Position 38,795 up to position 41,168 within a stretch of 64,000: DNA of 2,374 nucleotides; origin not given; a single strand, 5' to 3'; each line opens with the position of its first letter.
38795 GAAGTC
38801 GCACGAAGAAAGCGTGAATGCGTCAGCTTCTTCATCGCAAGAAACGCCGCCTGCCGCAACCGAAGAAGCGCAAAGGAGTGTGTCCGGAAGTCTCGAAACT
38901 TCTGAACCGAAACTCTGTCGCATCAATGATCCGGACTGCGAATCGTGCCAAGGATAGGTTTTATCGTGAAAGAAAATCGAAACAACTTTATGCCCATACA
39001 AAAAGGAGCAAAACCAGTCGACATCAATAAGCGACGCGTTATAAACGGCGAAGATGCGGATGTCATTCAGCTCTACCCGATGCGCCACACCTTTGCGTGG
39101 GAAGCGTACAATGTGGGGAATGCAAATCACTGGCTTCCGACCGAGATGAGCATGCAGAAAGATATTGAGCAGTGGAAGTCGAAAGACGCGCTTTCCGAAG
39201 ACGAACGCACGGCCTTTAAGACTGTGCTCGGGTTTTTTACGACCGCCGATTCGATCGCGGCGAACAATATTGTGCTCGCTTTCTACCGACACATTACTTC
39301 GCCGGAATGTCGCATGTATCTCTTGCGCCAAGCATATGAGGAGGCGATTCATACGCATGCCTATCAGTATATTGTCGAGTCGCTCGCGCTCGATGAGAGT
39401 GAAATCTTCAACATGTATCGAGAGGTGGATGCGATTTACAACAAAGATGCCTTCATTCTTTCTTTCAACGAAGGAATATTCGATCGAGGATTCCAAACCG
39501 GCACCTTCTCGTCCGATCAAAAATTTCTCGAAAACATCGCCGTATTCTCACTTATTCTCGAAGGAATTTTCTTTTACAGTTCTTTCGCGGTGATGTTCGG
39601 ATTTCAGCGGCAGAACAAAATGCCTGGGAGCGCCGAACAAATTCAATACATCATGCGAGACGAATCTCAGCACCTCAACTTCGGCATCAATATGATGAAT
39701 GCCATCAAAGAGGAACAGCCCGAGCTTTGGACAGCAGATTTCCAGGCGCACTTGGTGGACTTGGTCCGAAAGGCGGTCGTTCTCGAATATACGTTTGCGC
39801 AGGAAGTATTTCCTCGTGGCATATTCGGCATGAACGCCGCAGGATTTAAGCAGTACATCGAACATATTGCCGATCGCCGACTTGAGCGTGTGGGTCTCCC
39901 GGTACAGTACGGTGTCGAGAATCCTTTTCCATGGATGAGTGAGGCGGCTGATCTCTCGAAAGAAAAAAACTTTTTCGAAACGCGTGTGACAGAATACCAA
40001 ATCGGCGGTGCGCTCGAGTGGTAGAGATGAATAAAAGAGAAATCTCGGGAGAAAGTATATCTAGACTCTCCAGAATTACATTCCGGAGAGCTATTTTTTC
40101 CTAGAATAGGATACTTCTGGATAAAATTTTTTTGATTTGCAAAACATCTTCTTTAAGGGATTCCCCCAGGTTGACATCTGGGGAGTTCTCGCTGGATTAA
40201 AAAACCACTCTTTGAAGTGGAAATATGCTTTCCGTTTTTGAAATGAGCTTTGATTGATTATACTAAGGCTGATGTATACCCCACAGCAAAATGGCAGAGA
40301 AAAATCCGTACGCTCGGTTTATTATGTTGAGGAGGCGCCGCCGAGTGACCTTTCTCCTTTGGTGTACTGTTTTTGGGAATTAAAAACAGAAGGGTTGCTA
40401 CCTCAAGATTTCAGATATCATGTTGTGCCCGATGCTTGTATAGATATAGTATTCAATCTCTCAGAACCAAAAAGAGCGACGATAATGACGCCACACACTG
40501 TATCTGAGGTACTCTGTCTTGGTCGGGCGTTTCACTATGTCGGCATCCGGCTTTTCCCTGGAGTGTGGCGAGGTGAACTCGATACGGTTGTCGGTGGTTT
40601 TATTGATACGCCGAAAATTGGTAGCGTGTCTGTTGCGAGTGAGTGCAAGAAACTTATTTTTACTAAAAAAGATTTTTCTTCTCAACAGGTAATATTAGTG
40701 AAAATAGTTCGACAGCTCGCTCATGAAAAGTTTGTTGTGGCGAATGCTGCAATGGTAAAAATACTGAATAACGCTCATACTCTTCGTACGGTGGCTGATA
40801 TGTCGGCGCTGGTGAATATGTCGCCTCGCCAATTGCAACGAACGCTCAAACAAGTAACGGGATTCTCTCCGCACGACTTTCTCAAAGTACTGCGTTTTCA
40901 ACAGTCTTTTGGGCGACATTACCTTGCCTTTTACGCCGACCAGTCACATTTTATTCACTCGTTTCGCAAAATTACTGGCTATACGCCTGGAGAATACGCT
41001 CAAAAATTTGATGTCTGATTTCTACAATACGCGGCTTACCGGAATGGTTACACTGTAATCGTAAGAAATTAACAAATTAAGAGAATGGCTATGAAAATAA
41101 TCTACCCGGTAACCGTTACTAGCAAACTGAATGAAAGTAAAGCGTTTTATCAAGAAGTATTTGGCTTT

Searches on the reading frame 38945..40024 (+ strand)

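Call 17: search_protein_families(library=pfam, proteins=[window:38945-40024:+], max_evalue=0.001)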
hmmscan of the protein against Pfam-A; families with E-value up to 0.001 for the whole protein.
window:38945-40024:+ (359 aa): 1 family
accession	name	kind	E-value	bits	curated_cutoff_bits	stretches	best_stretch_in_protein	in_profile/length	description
PF00268.27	Ribonuc_red_sm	-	4.7e-88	295.6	33.6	1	41-327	2-281/281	Ribonucleotide reductase, small chain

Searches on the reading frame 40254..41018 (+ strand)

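Call 17: search_protein_families(library=pfam, proteins=[window:40254-41018:+], max_evalue=0.001)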
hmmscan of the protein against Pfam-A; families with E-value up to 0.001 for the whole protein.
window:40254-41018:+ (254 aa): 3 families
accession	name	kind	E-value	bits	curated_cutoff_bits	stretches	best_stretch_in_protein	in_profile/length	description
PF00165.29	HTH_AraC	-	2.8e-14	53.3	26.6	2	171-211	2-42/42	Bacterial regulatory helix-turn-helix proteins, AraC family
PF20240.3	DUF6597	-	1.9e-13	50.8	27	1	28-106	4-87/103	Domain of unknown function (DUF6597)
PF12833.13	HTH_18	-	4.2e-13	49.8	33.6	2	184-216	2-34/80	Helix-turn-helix domain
